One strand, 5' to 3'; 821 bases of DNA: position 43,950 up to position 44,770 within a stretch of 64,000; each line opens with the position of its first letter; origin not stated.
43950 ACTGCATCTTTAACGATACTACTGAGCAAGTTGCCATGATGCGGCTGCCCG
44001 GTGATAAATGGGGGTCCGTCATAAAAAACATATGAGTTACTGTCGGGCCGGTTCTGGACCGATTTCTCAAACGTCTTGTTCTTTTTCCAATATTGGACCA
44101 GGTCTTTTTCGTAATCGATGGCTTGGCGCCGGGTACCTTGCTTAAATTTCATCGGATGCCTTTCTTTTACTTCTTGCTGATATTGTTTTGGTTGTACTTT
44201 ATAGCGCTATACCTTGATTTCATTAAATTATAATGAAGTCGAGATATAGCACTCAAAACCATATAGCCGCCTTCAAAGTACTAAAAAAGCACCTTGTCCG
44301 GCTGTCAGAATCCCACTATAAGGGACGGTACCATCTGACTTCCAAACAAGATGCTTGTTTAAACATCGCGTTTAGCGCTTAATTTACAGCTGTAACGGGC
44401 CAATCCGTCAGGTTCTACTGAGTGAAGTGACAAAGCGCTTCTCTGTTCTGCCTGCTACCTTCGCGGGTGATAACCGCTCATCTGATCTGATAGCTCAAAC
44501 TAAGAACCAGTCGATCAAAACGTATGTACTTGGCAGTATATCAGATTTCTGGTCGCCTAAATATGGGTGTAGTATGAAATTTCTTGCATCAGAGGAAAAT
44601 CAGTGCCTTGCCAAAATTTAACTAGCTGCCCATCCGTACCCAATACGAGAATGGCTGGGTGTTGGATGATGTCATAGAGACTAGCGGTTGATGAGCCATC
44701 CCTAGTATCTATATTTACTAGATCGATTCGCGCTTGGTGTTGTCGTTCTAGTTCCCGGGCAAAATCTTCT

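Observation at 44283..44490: ileS T-box riboswitch with the specifier in the terminal loop of an ultrashort Stem I and a non-canonical expression platform, placed behind a leaderless small gene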

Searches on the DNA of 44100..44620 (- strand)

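Call 4: search_rna_families(source=window, start=44100, end=44620, threshold=evalue, max_evalue=10, show_alignments=5)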
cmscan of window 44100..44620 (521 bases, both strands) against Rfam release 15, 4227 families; matches with E-value up to 10: 6.
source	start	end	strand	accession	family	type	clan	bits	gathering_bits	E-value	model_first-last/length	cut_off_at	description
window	44303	44483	-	RF00230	T-box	Cis-reg; leader;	-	30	93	6.6e-05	1-219/219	no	T-box leader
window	44197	44259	-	RF04278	MIR4372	Gene; miRNA;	CL00145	19.8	100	0.87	1-123/123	no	MIR4372 microRNA precursor family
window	44197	44259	+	RF03578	mir-3910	Gene; miRNA;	-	18.8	95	0.58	1-82/82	no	mir-3910 microRNA precursor family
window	44203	44255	+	RF04103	mir-8356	Gene; miRNA;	-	16.4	70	3.1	1-65/65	no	mir-8356 microRNA precursor family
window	44273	44369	-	RF03879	mir-2831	Gene; miRNA;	-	16.1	90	3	1-75/75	no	mir-2831 microRNA precursor family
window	44198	44255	+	RF04079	MIR161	Gene; miRNA;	-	13.4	90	9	1-136/136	no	MIR161 microRNA precursor family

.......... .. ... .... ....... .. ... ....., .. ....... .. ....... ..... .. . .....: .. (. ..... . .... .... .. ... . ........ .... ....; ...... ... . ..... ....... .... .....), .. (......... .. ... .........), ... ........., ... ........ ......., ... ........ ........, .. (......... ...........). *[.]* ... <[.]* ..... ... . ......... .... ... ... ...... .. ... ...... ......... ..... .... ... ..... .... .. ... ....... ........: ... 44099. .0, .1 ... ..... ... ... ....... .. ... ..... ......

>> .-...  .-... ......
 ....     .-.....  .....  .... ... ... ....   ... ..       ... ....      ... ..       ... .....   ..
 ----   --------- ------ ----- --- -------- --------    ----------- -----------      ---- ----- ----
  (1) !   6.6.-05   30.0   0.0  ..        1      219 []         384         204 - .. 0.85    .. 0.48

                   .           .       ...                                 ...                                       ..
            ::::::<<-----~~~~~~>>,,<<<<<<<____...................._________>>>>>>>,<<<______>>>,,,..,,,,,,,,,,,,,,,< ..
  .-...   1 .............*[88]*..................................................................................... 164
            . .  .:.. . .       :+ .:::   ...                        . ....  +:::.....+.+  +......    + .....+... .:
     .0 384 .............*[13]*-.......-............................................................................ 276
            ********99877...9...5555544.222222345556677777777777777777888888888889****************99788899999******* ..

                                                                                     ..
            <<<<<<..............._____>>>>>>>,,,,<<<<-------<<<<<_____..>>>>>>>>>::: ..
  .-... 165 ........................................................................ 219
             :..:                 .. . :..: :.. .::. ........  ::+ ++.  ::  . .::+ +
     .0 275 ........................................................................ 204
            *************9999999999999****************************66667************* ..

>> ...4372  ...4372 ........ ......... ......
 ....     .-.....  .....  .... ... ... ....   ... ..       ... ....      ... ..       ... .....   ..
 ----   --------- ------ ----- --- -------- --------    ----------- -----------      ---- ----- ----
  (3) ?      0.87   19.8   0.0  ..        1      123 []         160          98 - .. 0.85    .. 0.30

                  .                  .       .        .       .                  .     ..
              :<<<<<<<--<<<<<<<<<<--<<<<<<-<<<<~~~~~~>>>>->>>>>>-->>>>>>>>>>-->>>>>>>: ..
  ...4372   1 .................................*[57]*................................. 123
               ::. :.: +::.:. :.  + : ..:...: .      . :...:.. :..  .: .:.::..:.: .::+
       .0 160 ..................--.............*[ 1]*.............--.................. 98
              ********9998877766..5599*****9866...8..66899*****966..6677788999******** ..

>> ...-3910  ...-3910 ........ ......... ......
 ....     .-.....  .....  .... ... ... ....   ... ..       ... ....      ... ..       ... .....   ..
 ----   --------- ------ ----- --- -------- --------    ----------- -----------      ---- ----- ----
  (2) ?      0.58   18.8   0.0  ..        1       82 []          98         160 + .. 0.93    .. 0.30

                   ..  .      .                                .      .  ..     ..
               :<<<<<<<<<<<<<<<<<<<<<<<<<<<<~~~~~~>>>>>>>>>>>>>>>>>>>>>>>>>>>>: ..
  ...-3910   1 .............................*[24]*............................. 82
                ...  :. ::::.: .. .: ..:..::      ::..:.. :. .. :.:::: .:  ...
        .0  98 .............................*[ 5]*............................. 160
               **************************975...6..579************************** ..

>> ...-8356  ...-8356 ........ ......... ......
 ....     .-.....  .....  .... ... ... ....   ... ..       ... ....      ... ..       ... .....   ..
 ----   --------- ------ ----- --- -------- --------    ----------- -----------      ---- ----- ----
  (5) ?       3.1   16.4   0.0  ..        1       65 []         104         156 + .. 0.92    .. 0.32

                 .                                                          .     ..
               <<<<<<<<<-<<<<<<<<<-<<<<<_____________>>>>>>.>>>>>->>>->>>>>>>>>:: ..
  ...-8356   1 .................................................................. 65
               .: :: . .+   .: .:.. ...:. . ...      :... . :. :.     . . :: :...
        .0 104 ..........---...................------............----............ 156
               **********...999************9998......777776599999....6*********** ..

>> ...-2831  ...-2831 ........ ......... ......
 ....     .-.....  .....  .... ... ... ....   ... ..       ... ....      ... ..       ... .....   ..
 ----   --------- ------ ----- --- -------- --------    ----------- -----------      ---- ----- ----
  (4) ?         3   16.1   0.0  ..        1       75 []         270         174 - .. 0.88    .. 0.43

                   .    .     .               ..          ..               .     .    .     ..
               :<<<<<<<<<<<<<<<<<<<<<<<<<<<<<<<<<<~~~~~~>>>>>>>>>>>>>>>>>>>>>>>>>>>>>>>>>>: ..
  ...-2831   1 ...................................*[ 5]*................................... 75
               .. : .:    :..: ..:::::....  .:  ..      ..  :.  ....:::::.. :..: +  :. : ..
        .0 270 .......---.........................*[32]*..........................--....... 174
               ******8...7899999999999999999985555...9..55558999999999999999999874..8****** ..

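Call 40: build_rna_model(alignment_id=A1)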
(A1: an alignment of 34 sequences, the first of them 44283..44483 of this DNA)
Model R1 built from alignment A1 (34 sequences, 260 columns); structure: RNAalifold consensus.
model positions 177; base pairs 37; branch points 3; effective number of sequences 2.54; information 0.59 bits per position. Calibrated on 0.2 Mb of random sequence (short: E-values are rough).
structure used (alignment columns):
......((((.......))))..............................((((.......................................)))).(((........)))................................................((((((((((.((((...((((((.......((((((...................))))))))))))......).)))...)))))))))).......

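Call 41: search_with_rna_model(model_id=R1, sources=[window, L001, L002, L003, L004, L005, L006, L007, L008, L009, L010, L011, L012, L013, L014, L015, L016, L017, L018, L019, L020, L021, L022, L023, L024, L025, L026, L027, L028, L029, L030, L031, L032, L033, L034, L035, L036, L037, L038, L039, L040, L041, L042, L043, L044, L045, L046, L047, L048, L049, L050, L051, L052, L053, L054, L055, L056, L057, L058, L059, L060, L061, L062, L063, L064, L065, L066, L067, L068, L069, L070, L071, L072, L073, L074, L075, L076, L077, L078, L079, L080], max_evalue=1)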
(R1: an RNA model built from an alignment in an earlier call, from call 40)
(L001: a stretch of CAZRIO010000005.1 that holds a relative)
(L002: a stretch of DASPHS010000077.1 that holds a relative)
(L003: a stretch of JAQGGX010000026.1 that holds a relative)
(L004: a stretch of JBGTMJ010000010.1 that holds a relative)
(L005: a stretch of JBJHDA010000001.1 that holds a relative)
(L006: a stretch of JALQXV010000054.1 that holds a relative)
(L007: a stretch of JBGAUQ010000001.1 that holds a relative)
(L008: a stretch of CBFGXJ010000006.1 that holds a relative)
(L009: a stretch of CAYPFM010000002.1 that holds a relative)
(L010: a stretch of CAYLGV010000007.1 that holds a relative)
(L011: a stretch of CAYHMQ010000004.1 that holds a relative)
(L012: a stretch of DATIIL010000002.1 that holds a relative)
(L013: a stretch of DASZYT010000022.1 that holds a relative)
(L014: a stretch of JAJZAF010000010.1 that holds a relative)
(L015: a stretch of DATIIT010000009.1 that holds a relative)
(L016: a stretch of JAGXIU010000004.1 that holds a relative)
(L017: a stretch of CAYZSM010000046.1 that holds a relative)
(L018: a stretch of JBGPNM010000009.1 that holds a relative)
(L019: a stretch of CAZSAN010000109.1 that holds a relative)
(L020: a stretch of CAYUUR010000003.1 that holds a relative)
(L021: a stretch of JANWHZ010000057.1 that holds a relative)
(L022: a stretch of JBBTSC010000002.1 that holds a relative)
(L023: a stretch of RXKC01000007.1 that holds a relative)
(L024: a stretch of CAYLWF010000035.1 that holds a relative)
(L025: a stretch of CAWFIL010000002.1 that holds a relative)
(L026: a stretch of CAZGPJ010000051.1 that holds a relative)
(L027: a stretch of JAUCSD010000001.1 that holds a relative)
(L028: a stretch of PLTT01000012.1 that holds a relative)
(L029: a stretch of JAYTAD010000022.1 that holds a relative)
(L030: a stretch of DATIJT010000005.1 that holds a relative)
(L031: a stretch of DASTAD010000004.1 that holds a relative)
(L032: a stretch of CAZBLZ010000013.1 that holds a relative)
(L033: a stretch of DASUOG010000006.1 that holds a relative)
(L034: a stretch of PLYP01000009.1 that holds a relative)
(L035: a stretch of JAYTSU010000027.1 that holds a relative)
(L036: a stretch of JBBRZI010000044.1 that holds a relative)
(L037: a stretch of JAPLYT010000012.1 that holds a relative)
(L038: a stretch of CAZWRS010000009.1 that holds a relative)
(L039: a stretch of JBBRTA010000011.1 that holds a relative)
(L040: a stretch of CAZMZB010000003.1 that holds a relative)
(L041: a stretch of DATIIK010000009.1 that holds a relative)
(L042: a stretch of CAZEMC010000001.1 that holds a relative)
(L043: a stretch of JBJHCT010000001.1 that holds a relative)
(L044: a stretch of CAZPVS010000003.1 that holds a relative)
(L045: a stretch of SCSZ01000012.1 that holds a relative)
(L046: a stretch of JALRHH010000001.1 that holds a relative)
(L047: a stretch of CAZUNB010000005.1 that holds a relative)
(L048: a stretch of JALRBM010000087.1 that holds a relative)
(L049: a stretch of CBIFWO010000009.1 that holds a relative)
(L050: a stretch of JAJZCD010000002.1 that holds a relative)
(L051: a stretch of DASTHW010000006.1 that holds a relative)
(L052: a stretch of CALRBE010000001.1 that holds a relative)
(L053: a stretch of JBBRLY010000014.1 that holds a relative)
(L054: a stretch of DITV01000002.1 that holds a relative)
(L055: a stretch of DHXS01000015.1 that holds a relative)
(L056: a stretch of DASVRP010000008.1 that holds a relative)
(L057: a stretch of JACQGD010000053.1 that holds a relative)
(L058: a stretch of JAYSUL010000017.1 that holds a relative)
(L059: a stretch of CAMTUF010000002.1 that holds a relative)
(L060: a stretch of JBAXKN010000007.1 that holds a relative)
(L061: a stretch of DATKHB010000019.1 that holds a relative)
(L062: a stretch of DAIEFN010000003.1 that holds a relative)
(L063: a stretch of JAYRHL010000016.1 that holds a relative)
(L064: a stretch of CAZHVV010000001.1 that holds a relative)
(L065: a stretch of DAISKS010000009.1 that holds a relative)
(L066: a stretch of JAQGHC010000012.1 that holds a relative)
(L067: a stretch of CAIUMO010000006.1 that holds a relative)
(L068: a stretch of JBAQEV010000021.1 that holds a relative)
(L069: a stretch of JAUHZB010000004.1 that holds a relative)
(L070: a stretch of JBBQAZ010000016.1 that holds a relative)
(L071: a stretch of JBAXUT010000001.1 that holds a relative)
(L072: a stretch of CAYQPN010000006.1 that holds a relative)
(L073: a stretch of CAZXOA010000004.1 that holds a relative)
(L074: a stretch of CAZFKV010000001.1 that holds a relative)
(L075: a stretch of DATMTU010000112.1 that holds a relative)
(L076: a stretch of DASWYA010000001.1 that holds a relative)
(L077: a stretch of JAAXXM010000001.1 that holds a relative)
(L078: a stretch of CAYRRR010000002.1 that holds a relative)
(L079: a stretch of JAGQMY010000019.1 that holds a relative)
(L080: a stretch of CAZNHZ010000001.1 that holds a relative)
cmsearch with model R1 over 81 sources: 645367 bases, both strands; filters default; matches with E-value up to 1: 78.
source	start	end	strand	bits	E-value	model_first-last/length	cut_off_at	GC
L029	2304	2478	+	162.7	2.2e-34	1-177/177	no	0.42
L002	2291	2465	+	160.8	5.8e-34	1-177/177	no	0.46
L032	2276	2458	+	155.2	1.1e-32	1-177/177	no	0.47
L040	2292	2464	+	152.7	4e-32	1-177/177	no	0.42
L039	2305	2480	+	152.5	4.6e-32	1-177/177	no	0.45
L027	2265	2440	+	151.9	6.1e-32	1-177/177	no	0.47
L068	2299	2479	+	151.8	6.4e-32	1-177/177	no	0.4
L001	2307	2482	+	151.5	7.5e-32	1-177/177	no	0.46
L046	2142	2314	+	151.5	7.6e-32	1-177/177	no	0.46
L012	1774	1946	+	150.8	1.1e-31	1-177/177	no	0.53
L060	2309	2483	+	150.7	1.1e-31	1-177/177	no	0.41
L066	2301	2477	+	150.5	1.3e-31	1-177/177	no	0.46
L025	2298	2486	+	149.7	2e-31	1-177/177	no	0.49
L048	2241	2412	+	148.2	4.3e-31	1-177/177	no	0.51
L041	2273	2463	+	147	7.9e-31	1-177/177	no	0.5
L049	1487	1662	+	146.6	9.7e-31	1-177/177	no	0.49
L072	2298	2482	+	145.7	1.5e-30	1-177/177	no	0.39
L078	1969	2133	+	143.4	5.1e-30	1-177/177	no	0.55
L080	1128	1297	+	142.6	8e-30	1-177/177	no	0.47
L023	1946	2131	+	141.8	1.2e-29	1-177/177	no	0.47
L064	1778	1950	+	141.6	1.3e-29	1-177/177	no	0.46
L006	2267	2455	+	141.2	1.7e-29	1-177/177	no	0.39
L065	2310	2482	+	140.3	2.5e-29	1-177/177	no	0.45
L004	2252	2432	+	140.3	2.6e-29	1-177/177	no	0.49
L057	1761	1931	+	140.2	2.8e-29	1-177/177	no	0.49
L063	2311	2482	+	139.7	3.6e-29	1-177/177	no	0.5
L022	2315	2486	+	139.7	3.6e-29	1-177/177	no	0.41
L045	2309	2481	+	139.1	4.8e-29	1-177/177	no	0.46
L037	2306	2483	+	136.5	1.9e-28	1-177/177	no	0.46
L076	2312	2482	+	136.4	2e-28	1-177/177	no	0.47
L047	987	1177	+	135.9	2.5e-28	1-177/177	no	0.4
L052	2295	2485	+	135.6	3e-28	1-177/177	no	0.37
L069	2293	2471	+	135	4.1e-28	1-177/177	no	0.42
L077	2287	2473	+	135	4.2e-28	1-177/177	no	0.4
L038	2292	2480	+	131.2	3e-27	1-177/177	no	0.51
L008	1742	1926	+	129.8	6.3e-27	1-177/177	no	0.5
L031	2299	2481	+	125.2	6.8e-26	1-177/177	no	0.44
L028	2300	2474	+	124.8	8.3e-26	1-177/177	no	0.48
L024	665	861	+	124.7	8.8e-26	1-177/177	no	0.51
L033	2303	2489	+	124.5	9.7e-26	1-177/177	no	0.49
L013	2309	2481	+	123.2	1.9e-25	1-177/177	no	0.51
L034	2302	2479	+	122.7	2.5e-25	1-177/177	no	0.48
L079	2302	2476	+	121.1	5.7e-25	1-177/177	no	0.4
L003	2282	2483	+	120.9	6.3e-25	1-177/177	no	0.45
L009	2274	2474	+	120.8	6.9e-25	1-177/177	no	0.46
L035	432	598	+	120.6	7.7e-25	1-177/177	no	0.42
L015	2298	2477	+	118.3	2.6e-24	1-177/177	no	0.56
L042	2268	2477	+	115.3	1.2e-23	1-177/177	no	0.46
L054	2310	2478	+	114.8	1.5e-23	1-177/177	no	0.5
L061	2309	2484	+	111.1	1.1e-22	1-177/177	no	0.42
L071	1790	1936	+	109.9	2e-22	1-177/177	no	0.38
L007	2316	2484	+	109.5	2.5e-22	1-177/177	no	0.54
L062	2284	2476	+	109.1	3e-22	1-177/177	no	0.4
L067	2306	2478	+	104.3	3.6e-21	1-177/177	no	0.4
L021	2311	2484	+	104.3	3.7e-21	1-177/177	no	0.53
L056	1668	1888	+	103.8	4.8e-21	1-177/177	no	0.55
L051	2291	2485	+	103.8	4.8e-21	1-177/177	no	0.5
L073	2318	2479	+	102.5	9.3e-21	1-177/177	no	0.49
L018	2306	2482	+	100.1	3.4e-20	1-177/177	no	0.54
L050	1712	1959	+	99.4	4.7e-20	1-177/177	no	0.48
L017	950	1135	+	97.4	1.3e-19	1-177/177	no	0.57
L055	1791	1939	+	83.3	2.1e-16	1-177/177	no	0.53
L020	2319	2482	+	82.1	3.9e-16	1-177/177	no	0.51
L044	2322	2481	+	78.7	2.3e-15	1-177/177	no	0.56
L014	2281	2456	+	72.5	6e-14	1-177/177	no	0.5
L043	2211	2425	+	71.6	9.3e-14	1-177/177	no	0.39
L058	1614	1780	+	66.6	1.3e-12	1-177/177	no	0.48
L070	2306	2474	+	66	1.7e-12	1-177/177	no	0.44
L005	2287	2468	+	62.4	1.2e-11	1-177/177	no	0.5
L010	2264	2443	+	60.1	3.7e-11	1-177/177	no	0.49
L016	2302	2466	+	58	1.1e-10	1-177/177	no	0.47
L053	2310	2481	+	56.4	2.5e-10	1-177/177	no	0.49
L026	519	719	+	45.2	8.8e-08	1-177/177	no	0.48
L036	1997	2204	+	29.6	0.00031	1-177/177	no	0.52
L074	2258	2464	+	29.1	0.0004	1-177/177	no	0.5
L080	1226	1396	-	20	0.046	1-177/177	no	0.37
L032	2380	2523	-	17.5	0.17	1-177/177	no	0.43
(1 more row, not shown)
